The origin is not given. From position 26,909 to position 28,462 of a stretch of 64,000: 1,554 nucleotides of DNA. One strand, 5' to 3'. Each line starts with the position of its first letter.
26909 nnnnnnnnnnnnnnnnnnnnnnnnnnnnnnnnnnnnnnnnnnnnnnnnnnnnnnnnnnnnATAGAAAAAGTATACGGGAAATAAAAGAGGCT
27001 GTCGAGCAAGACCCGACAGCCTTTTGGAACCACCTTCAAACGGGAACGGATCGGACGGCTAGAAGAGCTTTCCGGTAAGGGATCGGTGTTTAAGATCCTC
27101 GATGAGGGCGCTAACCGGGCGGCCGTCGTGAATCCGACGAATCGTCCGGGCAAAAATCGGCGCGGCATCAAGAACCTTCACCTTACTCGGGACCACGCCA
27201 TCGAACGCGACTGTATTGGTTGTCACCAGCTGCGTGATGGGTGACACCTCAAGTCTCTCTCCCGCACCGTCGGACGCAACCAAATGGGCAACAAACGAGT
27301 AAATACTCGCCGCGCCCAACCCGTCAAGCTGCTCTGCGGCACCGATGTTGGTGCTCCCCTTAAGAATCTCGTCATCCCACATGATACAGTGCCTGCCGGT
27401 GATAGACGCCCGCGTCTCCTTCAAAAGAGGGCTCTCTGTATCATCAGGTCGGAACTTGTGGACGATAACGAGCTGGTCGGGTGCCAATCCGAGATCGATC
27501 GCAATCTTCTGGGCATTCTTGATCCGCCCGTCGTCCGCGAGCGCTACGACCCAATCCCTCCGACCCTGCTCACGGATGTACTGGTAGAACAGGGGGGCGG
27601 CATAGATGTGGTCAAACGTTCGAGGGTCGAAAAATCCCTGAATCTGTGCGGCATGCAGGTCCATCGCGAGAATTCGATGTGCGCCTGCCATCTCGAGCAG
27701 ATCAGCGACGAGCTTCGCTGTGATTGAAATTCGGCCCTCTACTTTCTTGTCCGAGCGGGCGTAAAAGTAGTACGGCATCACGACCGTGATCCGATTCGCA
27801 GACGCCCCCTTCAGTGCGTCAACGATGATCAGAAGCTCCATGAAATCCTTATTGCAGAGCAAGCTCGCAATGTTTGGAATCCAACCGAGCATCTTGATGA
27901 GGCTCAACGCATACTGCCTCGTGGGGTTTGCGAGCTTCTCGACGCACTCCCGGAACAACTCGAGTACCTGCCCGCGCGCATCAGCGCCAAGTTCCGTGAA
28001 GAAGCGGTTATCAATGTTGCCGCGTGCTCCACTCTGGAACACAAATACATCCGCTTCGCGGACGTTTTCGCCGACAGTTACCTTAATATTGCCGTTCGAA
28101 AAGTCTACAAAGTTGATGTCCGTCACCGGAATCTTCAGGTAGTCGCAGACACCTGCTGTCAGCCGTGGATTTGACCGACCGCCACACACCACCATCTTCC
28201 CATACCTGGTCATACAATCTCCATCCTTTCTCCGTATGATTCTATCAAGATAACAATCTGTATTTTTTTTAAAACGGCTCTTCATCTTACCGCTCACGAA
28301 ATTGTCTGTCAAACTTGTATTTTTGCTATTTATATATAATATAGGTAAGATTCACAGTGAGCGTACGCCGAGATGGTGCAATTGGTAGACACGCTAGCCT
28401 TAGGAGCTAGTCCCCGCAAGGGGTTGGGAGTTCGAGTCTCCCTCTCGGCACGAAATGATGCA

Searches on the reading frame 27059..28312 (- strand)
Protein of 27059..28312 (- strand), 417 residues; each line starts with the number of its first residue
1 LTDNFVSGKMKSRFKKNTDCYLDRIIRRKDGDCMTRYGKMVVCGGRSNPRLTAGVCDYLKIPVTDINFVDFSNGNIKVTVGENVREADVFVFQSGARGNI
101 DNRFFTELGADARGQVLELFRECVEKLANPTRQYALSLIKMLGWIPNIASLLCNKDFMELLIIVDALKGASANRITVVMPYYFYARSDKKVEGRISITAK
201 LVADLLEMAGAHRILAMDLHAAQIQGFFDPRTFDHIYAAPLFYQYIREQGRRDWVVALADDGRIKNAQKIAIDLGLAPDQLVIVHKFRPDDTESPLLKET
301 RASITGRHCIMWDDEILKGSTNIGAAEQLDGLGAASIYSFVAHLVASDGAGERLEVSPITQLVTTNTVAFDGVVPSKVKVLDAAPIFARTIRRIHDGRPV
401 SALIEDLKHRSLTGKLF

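Call 60: search_protein_families(library=pfam, proteins=[window:27059-28312:-], max_evalue=0.00001)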
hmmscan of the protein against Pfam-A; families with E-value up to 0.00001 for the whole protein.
window:27059-28312:- (417 aa): 2 families
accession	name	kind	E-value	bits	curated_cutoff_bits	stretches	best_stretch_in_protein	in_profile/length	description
PF13793.12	Pribosyltran_N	-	4.2e-37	127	25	2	153-210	60-117/117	N-terminal domain of ribose phosphate pyrophosphokinase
PF14572.12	Pribosyl_synth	-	1.6e-15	58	27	1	303-403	80-182/184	Phosphoribosyl synthetase-associated domain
